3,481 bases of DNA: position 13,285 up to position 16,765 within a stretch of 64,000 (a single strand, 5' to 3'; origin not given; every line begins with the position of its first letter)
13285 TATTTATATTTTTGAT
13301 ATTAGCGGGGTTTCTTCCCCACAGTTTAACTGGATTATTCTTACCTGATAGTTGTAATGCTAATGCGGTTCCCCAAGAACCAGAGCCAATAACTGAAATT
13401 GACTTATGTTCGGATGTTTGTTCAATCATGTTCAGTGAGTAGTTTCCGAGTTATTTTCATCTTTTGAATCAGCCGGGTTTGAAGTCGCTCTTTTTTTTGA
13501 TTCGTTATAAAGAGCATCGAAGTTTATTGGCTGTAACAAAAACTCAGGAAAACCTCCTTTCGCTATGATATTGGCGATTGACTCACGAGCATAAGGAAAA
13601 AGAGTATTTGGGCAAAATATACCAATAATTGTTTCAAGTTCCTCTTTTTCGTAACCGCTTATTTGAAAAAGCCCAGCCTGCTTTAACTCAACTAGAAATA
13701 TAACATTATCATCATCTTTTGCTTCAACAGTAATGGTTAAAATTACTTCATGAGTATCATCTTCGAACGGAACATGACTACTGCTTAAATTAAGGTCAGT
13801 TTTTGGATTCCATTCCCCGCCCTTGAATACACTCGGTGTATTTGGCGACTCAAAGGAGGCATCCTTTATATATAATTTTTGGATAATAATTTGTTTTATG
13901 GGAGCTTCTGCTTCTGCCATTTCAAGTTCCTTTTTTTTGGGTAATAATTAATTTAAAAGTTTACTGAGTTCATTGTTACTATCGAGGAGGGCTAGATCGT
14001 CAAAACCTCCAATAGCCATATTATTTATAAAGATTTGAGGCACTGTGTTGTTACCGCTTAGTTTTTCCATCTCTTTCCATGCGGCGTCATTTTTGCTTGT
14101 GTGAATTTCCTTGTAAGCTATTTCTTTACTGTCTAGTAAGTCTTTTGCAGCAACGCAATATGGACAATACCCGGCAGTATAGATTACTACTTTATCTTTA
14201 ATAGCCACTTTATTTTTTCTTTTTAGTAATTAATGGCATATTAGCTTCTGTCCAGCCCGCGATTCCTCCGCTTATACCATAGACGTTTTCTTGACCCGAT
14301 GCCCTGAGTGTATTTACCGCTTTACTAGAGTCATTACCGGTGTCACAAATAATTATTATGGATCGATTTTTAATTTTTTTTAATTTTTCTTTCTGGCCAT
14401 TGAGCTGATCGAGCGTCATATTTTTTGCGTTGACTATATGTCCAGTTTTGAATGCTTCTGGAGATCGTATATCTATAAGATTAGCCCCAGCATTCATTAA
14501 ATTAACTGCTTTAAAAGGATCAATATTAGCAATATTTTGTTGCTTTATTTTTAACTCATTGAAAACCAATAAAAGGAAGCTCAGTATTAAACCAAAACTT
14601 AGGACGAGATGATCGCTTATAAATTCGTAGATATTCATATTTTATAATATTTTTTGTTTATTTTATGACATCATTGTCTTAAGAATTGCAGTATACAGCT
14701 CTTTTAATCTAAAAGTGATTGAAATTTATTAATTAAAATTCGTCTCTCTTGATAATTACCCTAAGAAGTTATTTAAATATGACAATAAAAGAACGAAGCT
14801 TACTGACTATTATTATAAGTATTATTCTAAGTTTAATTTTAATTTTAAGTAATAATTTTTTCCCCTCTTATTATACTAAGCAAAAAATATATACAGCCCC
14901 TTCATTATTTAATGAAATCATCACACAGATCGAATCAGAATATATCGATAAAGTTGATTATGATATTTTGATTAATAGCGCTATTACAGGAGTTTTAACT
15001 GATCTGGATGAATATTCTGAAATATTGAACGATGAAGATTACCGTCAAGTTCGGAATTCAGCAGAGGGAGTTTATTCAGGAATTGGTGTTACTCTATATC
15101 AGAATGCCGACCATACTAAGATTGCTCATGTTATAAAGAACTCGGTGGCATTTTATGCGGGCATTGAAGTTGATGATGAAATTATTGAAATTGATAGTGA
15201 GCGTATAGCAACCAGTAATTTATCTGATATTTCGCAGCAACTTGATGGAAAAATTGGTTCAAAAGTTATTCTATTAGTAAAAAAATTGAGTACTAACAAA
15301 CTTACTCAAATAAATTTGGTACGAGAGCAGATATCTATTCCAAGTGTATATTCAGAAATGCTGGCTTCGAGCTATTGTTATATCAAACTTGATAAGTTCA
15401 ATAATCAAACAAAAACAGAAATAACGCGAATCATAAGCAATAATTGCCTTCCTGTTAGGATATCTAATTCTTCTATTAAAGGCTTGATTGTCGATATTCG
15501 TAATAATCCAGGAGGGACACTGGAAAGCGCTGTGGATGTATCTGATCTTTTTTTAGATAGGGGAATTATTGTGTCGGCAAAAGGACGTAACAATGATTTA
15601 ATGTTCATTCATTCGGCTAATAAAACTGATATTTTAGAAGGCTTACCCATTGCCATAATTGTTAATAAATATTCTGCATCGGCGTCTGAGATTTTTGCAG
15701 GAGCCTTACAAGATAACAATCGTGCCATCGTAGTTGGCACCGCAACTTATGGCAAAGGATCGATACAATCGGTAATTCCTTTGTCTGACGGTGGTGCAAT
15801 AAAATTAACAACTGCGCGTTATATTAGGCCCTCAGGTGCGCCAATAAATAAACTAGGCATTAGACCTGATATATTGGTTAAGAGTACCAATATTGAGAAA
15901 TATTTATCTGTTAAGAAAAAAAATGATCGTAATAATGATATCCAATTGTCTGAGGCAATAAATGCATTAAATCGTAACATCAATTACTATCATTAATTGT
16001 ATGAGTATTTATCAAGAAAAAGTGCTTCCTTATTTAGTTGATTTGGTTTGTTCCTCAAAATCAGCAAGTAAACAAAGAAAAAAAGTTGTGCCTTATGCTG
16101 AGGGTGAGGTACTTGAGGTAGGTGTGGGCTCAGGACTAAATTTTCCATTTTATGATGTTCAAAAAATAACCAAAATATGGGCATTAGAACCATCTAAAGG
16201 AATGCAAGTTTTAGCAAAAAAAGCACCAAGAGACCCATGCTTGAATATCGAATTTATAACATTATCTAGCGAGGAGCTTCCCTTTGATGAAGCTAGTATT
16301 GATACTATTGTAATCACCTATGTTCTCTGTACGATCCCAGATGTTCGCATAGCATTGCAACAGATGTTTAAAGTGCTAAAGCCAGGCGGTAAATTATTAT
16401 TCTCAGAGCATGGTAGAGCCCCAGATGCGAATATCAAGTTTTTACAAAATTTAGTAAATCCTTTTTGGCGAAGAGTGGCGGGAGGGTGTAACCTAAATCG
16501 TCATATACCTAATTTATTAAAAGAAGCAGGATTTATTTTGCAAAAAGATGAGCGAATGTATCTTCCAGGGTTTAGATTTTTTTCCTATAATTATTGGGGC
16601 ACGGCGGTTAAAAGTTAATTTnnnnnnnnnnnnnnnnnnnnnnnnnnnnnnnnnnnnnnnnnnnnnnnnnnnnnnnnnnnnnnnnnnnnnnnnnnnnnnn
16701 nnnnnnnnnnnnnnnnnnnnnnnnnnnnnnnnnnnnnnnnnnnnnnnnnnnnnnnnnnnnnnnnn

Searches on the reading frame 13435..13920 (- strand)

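Call 16: search_protein_families(library=pfam, proteins=[window:13435-13920:-], max_evalue=0.001)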
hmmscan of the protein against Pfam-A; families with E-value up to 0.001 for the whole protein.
window:13435-13920:- (162 aa): 1 family
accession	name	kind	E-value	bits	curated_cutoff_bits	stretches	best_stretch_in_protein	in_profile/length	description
PF02556.19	SecB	-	2.2e-51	173.9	26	1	9-144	6-140/141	Preprotein translocase subunit SecB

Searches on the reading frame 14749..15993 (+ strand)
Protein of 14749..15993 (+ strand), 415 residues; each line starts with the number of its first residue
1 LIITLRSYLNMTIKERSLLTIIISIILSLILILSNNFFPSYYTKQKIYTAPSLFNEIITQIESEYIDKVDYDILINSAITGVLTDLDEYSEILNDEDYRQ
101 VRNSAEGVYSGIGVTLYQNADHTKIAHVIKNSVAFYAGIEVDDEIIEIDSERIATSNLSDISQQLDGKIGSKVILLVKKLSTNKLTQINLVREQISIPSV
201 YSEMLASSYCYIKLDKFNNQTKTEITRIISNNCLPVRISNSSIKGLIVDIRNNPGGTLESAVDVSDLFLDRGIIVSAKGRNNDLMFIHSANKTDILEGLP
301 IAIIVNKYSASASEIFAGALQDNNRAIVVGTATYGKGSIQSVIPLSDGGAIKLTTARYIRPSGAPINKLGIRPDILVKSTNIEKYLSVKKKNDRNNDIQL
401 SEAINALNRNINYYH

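Call 16: search_protein_families(library=pfam, proteins=[window:14749-15993:+], max_evalue=0.001)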
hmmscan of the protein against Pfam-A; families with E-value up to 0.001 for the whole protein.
window:14749-15993:+ (415 aa): 4 families
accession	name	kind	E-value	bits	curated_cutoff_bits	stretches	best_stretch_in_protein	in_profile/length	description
PF03572.23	Peptidase_S41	-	1.5e-49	168.2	24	1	209-377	2-165/165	Peptidase family S41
PF17820.7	PDZ_6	-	1.3e-07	31.6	27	1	125-178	2-53/54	PDZ domain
PF13180.12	PDZ_2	-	8.9e-06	26.3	27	1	111-189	2-79/80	PDZ domain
PF00595.29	PDZ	-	1.6e-05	25.6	23.2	1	110-177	10-80/81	PDZ domain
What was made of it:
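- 14749..15996 (+): Upstream gene in the same probable transcription unit: a C-terminal processing peptidase (S41 plus PDZ, CtpA-like). The true start is probably the ATG at 14779. Pfam Peptidase_S41 1.5e-49 plus PDZ (call 16).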

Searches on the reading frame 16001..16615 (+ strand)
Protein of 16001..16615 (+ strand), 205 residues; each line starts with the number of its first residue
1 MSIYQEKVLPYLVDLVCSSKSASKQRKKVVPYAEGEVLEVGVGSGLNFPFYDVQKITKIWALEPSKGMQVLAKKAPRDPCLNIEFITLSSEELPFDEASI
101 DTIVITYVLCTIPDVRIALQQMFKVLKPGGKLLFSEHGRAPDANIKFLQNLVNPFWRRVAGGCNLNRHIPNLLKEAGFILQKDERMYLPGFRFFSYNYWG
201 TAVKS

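Call 16: search_protein_families(library=pfam, proteins=[window:16001-16615:+], max_evalue=0.001)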
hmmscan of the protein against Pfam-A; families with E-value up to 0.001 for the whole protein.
window:16001-16615:+ (205 aa): 6 families
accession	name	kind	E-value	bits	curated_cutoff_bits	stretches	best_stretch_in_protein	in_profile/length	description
PF08241.18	Methyltransf_11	-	2.7e-17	63.6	21.2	1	38-134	1-95/95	Methyltransferase domain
PF13489.12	Methyltransf_23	-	3.9e-15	56.4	27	1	33-178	22-159/164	Methyltransferase domain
PF13649.12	Methyltransf_25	-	5.5e-14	53.1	27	1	37-130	1-97/97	Methyltransferase domain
PF01209.24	Ubie_methyltran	-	1.9e-13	50.8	20.1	1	36-139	50-156/233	ubiE/COQ5 methyltransferase family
PF08242.18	Methyltransf_12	-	9.3e-11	42.8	30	1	38-132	1-98/98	Methyltransferase domain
PF13847.12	Methyltransf_31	-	2.6e-09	37.4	27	1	82-176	55-144/145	Methyltransferase domain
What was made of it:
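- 16001..16618 (+): Class I SAM-methyltransferase gene between ctpA and the Kazal gene, ending 3 nt before the Kazal ATG. Pfam Methyltransf_11 2.7e-17 (call 16).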
